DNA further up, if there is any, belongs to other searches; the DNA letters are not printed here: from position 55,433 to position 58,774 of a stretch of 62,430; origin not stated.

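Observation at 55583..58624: Uncharacterised 1013-aa protein with an N-terminal TIR_2-like domain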

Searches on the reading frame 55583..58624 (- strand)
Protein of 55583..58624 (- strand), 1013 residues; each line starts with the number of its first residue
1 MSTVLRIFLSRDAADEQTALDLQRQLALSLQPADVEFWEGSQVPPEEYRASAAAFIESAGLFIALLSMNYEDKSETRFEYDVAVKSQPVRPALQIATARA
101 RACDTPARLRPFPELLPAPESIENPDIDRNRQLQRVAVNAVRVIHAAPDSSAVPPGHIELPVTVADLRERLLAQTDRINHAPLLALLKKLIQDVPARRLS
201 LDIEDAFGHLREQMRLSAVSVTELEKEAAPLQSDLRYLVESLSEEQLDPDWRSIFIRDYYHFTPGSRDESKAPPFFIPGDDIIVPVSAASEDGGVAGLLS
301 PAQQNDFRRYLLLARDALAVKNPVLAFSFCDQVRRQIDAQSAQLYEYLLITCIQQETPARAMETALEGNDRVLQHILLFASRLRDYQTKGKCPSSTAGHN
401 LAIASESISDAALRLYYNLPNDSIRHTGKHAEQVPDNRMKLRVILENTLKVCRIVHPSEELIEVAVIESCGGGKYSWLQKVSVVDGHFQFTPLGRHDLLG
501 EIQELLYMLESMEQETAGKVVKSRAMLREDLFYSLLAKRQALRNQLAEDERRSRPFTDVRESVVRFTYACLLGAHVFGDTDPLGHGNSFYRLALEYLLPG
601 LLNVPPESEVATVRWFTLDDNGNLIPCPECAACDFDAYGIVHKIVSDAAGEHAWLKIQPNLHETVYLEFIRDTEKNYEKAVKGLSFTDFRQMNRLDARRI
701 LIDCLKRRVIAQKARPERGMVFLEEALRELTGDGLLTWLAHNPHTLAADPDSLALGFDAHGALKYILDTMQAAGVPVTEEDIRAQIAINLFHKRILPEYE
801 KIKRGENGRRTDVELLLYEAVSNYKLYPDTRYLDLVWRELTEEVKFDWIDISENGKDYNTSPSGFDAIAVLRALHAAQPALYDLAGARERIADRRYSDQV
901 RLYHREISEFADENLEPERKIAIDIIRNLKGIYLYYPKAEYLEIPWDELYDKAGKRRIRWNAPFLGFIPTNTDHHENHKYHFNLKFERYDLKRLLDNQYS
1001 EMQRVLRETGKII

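Call 3: search_protein_families(library=pfam, proteins=[window:55583-58624:-], max_evalue=10)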
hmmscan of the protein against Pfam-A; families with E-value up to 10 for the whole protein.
window:55583-58624:- (1013 aa): 2 families
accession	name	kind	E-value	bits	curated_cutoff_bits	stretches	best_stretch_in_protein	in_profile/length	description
PF13676.11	TIR_2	-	0.0046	17.9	28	1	7-101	1-92/122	TIR domain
PF01297.22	ZnuA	-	0.28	11.1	29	1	187-247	148-209/263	Zinc-uptake complex component A periplasmic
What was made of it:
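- The window protein's own TIR_2 score is below Pfam's threshold (call 3).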

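Call 4: search_protein_families(library=ncbifam, proteins=[window:55583-58624:-], max_evalue=10)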
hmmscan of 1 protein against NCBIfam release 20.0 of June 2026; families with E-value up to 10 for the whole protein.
window:55583-58624:- (1013 aa): 0 families

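Call 5: search_protein_families(library=padloc, proteins=[window:55583-58624:-], max_evalue=10)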
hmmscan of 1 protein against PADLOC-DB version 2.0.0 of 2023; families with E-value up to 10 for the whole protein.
window:55583-58624:- (1013 aa): 0 families
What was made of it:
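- On Known anti-phage defence systems (PADLOC-DB v2): Zero families matched at E <= 10 (call 5).
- No PADLOC model hits (call 5).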

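Call 6: search_solved_structures(query=window:55583-58624:-, max_evalue=10)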
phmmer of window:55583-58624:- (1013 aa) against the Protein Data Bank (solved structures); distinct sequences matched with E-value up to 10: 0.

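Call 7: find_homologous_proteins(query=window:55583-58624:-, max_evalue=0.001)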
Query window:55583-58624:- (1013 aa): 122 proteins with E <= 0.001 among 8000 candidates; the best 120 are listed.
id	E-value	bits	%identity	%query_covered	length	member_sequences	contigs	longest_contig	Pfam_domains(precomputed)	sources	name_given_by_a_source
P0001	0.0e+0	2302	100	100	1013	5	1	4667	-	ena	-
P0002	0.0e+0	2120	91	100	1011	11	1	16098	-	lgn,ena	-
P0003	0.0e+0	2085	89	100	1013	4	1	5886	-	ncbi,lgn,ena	-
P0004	0.0e+0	2037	88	100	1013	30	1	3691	-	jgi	jgi:hypothetical protein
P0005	0.0e+0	2020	87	100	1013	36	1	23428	-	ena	-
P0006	0.0e+0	1996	87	100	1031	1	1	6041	-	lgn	-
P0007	0.0e+0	1414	63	100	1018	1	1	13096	PF13676.12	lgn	-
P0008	0.0e+0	1387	62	100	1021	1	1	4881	PF13676.12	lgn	-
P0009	0.0e+0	1359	61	100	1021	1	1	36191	PF13676.12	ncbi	-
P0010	0.0e+0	1349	60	100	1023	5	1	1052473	PF13676.12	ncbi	-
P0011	0.0e+0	1348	61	99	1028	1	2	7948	PF13676.12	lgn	-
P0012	0.0e+0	1341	61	100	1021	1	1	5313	-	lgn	-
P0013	0.0e+0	1339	60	100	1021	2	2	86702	PF13676.12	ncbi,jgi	jgi:TIR domain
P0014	0.0e+0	1333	59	100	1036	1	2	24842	PF13676.12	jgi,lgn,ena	jgi:hypothetical protein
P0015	0.0e+0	1328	60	100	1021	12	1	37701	PF13676.12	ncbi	-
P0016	0.0e+0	1301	60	99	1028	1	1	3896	PF13676.12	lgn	-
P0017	0.0e+0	1266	58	96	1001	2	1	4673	PF13676.12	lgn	-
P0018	0.0e+0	1241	56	99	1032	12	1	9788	PF13676.12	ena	-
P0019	0.0e+0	1237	55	99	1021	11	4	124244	PF13676.12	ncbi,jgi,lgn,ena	jgi:hypothetical protein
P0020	0.0e+0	1236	56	100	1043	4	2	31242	PF13676.12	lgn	-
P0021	0.0e+0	1236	56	100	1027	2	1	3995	PF13676.12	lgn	-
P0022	0.0e+0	1234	56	100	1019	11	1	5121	PF13676.12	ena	-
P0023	0.0e+0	1234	56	100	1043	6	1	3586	PF13676.12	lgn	-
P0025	0.0e+0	1227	56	100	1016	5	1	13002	PF13676.12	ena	-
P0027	0.0e+0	1222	56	100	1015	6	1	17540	PF13676.12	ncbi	ncbi:MAG: hypothetical protein ACKVU0_08340 [Saprospiraceae bacterium]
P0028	0.0e+0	1221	56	100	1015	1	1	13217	PF13676.12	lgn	-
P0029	0.0e+0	1215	56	100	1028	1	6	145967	PF13676.12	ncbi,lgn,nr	ncbi:MAG: TIR domain-containing protein [Haliscomenobacteraceae bacterium CHB4]|nr:hypothetical prot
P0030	0.0e+0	1214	56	100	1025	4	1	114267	PF13676.12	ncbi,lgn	ncbi:MAG: hypothetical protein OHK0019_04300 [Saprospiraceae bacterium]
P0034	0.0e+0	1206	56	100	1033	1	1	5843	PF13676.12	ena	-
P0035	0.0e+0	1205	56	99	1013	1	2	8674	PF13676.12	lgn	-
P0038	0.0e+0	1201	55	100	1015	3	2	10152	PF13676.12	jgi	jgi:hypothetical protein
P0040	0.0e+0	1199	55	100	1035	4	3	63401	PF13676.12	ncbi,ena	-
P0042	0.0e+0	1197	55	100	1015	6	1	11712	PF13676.12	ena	-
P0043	0.0e+0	1197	55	100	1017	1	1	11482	PF13676.12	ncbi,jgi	jgi:hypothetical protein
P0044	0.0e+0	1197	55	100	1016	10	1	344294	PF13676.12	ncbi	ncbi:MAG: hypothetical protein R2791_06350 [Saprospiraceae bacterium]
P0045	0.0e+0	1196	56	100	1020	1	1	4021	PF13676.12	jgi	jgi:hypothetical protein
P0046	0.0e+0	1195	55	100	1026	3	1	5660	PF13676.12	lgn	-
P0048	0.0e+0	1193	56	100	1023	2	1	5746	PF13676.12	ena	-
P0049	0.0e+0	1193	56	100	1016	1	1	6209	PF13676.12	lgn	-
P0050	0.0e+0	1192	55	100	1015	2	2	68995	PF13676.12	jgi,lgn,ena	-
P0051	0.0e+0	1192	55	100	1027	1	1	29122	PF13676.12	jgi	jgi:hypothetical protein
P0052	0.0e+0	1191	55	100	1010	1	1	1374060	PF13676.12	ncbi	-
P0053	0.0e+0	1191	55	99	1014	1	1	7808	PF13676.12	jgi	-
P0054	0.0e+0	1190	55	100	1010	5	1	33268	PF13676.12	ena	-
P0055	0.0e+0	1189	56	100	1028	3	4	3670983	PF13676.12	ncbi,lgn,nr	ncbi:MAG: TIR domain-containing protein [Saprospiraceae bacterium]|nr:TIR domain-containing protein 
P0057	0.0e+0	1186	55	100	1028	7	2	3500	PF13676.12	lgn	-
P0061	0.0e+0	1182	55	100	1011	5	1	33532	PF13676.12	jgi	jgi:hypothetical protein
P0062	0.0e+0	1182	55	100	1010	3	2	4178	PF13676.12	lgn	-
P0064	0.0e+0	1181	55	100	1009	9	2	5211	PF13676.12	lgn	-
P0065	0.0e+0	1178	55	99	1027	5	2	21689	PF13676.12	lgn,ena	-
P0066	0.0e+0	1176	55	100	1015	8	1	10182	PF13676.12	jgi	-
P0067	0.0e+0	1175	54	100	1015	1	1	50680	PF13676.12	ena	-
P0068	0.0e+0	1172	54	100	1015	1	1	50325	PF13676.12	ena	-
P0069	0.0e+0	1172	54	100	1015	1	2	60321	PF13676.12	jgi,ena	-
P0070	0.0e+0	1172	54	100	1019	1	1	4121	PF13676.12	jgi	-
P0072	0.0e+0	1172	54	100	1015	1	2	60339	PF13676.12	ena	-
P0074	0.0e+0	1171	55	100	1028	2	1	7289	PF13676.12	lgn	-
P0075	0.0e+0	1171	54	100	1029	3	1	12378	PF13676.12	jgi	-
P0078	0.0e+0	1167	54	100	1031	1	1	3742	PF13676.12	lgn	-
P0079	0.0e+0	1167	54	100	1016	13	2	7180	PF13676.12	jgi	jgi:hypothetical protein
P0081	0.0e+0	1162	54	100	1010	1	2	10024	PF13676.12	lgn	-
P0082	0.0e+0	1161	55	100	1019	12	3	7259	PF13676.12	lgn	-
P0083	0.0e+0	1161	54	100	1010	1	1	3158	PF13676.12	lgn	-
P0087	0.0e+0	1118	54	100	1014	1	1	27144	PF13676.12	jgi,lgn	jgi:hypothetical protein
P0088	0.0e+0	1058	49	100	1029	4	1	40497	PF13676.12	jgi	jgi:hypothetical protein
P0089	0.0e+0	1056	50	100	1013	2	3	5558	PF13676.12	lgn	-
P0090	0.0e+0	1056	50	100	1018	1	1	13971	PF13676.12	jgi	jgi:TIR domain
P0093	0.0e+0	1014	48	100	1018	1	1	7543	PF13676.12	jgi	jgi:hypothetical protein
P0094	2.2e-297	1007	48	100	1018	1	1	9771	PF13676.12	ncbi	-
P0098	4.5e-288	977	47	100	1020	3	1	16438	PF13676.12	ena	-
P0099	6.5e-288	976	47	99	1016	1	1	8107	PF13676.12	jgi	jgi:hypothetical protein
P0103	3.3e-263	894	55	74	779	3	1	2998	PF13676.12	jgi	jgi:hypothetical protein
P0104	1.8e-246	839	43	100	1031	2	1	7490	PF13676.12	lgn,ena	-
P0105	5.4e-238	811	41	100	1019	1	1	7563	PF13676.12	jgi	jgi:hypothetical protein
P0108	6.5e-228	778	41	100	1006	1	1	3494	PF13676.12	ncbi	-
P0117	2.6e-195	670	38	100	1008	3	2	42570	PF13676.12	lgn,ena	-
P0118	8.6e-173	595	36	100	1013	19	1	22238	-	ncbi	ncbi:MAG: hypothetical protein ACOYNO_02050 [Saprospiraceae bacterium]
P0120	3.7e-165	570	40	82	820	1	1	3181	PF13676.12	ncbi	ncbi:MAG: TIR domain-containing protein, partial [Saprospiraceae bacterium]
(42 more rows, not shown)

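Call 12: find_related_loci(query=A1, collection=genome_contigs, flank=10000)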
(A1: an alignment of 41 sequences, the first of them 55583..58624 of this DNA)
Query A1 (1013 aa) in genome_contigs; peptide patterns used: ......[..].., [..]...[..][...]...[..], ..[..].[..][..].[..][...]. (x = any residue, [..] = any of these).
194 stretches matched a pattern; 105 encode a relative of the query (tblastn E <= 1e-3); the best 80 are kept; 75 distinct loci.
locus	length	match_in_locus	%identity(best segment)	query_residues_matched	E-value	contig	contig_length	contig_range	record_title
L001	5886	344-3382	89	1-1013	0e+0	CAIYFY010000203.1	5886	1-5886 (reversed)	MAG: uncultured Bacteroidetes bacterium isolate LaPlata_bin-0259 genome assembly, contig: bin-0259:203/524, whole genome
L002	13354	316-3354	88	1-1013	0e+0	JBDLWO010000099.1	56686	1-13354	MAG: Bacteroidota bacterium isolate lowercolorado_2019_sw_WHONDRS-S19S_0063_B_bin.119 scaffold_1417557, whole genome sho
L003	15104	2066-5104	87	1-1013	0e+0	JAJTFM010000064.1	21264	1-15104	MAG: Saprospiraceae bacterium isolate 49614_E9 Sample_49614_scaffold_3868, whole genome shotgun sequence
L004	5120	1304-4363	60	1-1010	0e+0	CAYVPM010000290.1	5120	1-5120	MAG TPA_asm: uncultured Saprospiraceae bacterium isolate SRP287051_co1_164 genome assembly, contig: NODE_19402_length_51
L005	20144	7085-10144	61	1-1010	0e+0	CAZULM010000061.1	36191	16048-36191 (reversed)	MAG TPA_asm: uncultured Saprospiraceae bacterium isolate SRP287453_co1_275 genome assembly, contig: NODE_1838_length_361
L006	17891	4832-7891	60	1-1010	0e+0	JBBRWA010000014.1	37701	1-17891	MAG: Chitinophagales bacterium isolate La3_metabat2.294 La3_metabat2.294_K_1733132_L_37701_cov_29.7366, whole genome sho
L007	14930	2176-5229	56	1-1012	0e+0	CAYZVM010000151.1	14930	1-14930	MAG TPA_asm: uncultured Saprospiraceae bacterium isolate SRP329715_co2_43 genome assembly, contig: NODE_7590_length_1493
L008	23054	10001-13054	56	1-1010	0e+0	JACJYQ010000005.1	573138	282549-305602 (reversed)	MAG: Lewinellaceae bacterium isolate HK-STAS-BACT-42 HK-STAS-BACT-42_5, whole genome shotgun sequence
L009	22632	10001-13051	55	1-1006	0e+0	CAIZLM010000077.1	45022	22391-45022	MAG: uncultured Bacteroidetes bacterium isolate Loc090116-4m_bin-0796 genome assembly, contig: bin-0796:077/336, whole g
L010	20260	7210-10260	56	1-1006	0e+0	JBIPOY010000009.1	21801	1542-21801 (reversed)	MAG: Saprospiraceae bacterium isolate ME2015-04-27_3300042381_group6_bin126 Rohwer_bin597_scaffold_398_c1, whole genome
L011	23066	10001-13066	56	5-1012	0e+0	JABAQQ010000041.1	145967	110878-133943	MAG: Saprospiraceae bacterium isolate Bin_29 c_000000000554, whole genome shotgun sequence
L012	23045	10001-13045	56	1-1012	0e+0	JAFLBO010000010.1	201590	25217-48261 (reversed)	MAG: Chitinophagales bacterium isolate UWPOB_CHIT8 gnl_X_BAPIIKCB_10, whole genome shotgun sequence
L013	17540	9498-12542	56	1-1012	0e+0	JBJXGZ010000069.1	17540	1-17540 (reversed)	MAG: Saprospiraceae bacterium isolate F1F2.bin.152 k127_6523840, whole genome shotgun sequence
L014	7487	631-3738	55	1-1012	0e+0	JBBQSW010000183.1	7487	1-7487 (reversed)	MAG: Chitinophagales bacterium isolate Co_metawrap_1779 Cmw_1779_k141_24976377_length_7487_cov_6.0000, whole genome shot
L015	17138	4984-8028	56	1-1012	0e+0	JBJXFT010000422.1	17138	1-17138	MAG: Saprospiraceae bacterium isolate F1F2.bin.416 k127_2818669, whole genome shotgun sequence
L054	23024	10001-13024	38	1-1013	0e+0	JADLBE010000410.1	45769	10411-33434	MAG: Saprospiraceae bacterium isolate SJ15 c_000001096591, whole genome shotgun sequence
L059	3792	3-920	92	708-1013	0e+0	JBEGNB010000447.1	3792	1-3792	MAG: Bacteroidota bacterium isolate NASQAN2016_083_B_bin.83 scaffold_662751, whole genome shotgun sequence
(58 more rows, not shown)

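Call 20: search_protein_families(library=pfam, alignment_id=A1, max_evalue=0.01)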
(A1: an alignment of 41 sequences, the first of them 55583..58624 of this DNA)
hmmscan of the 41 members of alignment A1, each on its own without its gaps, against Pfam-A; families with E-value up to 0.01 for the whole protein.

A. member 1, window:55583-58624:- (1013 aa): 1 family
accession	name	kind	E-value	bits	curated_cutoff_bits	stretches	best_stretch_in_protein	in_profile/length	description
PF13676.11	TIR_2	-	0.0046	17.9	28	0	7-101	1-92/122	TIR domain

B. families by the number of members that match (of 41 scanned): 2 families
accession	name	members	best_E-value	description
PF13676.11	TIR_2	40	2e-10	TIR domain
PF25559.1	DUF7931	1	0.00098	Domain of unknown function (DUF7931)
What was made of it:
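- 58175..58624 (-): TIR domain, residues 1 to about 150. Predicted elements: betaA 5-10 (IFLS), alphaA 13-29, betaB 35-37, alphaB 45-58, betaC 61-66, alphaC 74-86, betaD 94-99, a loop, then helix 129-145. Pfam TIR_2 is sub-threshold here but hits 40 of 41 relatives (calls 3, 20).
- On TIR domain (Pfam TIR_2, PF13676): Forty of 41 family members match at E <= 0.01, with a best of 2e-10, and many homologues carry a precomputed PF13676 hit (calls 7, 20).
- Checked: 40 of 41 homologues hit TIR_2, with a best E-value of 2e-10 (call 20).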

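Call 28: predict_structure(alignment_id=A1)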
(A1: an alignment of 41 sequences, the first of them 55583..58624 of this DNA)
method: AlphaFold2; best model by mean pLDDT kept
length: 1013 residues; sequences in the alignment: 41
mean_pLDDT: 86.1   pTM: 0.71
mean pLDDT of the five models: 86.1, 85.7, 84.4, 83.6, 82.2
residues with pLDDT >= 90: 473; 70-90: 456; 50-70: 73; < 50: 11
segments of 3 or more residues with pLDDT < 50: 288-296
pLDDT, mean of each block of 10 residues (from residue 1): 80 91 92 87 87 92 92 89 87 90 85 82 80 89 82 75 90 87 89 91 90 84 87 92 92 89 61 81 66 53 89 91 93 86 94 91 90 94 92 90 91 87 73 70 89 88 92 90 91 87 91 80 90 92 84 76 93 93 86 87 66 84 89 87 90 87 92 92 73 85 94 90 93 91 86 87 93 87 93 93 88 91 92 93 90 90 84 89 91 93 78 71 90 93 87 61 66 74 84 88 88 74
secondary structure, 60 per line:
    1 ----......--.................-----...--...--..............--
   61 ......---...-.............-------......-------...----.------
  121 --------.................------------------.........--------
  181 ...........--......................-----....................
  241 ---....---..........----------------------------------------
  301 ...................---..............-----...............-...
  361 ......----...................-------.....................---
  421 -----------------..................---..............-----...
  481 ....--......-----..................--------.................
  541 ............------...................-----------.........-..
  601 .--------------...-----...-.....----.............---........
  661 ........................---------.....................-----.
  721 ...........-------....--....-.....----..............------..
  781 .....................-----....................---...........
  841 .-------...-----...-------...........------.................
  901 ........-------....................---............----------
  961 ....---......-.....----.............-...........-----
elements in order (helices of 4 or more, strands of 3 or more residues): E5-10 H13-29 E35-37 H45-58 E61-66 H74-86 E94-99 H129-145 H164-172 H181-190 H194-215 H221-240 H251-260 H301-319 H323-336 H342-356 H358-366 H371-389 H397-417 H438-455 H459-472 E478-484 E487-492 H498-515 H524-552 H559-577 H589-597 E616-618 E624-626 H628-632 H637-649 H653-684 H694-714 H720-731 E739-742 E745-748 H750-754 H759-772 H779-801 H807-826 H830-841 E849-851 E857-859 H867-877 H884-908 H916-935 H939-950 E961-964 E968-973 H975-979 H984-996 H998-1008
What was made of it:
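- On TIR domain (Pfam TIR_2, PF13676): The AF2 model has pLDDT 86-92 over the head (call 28).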
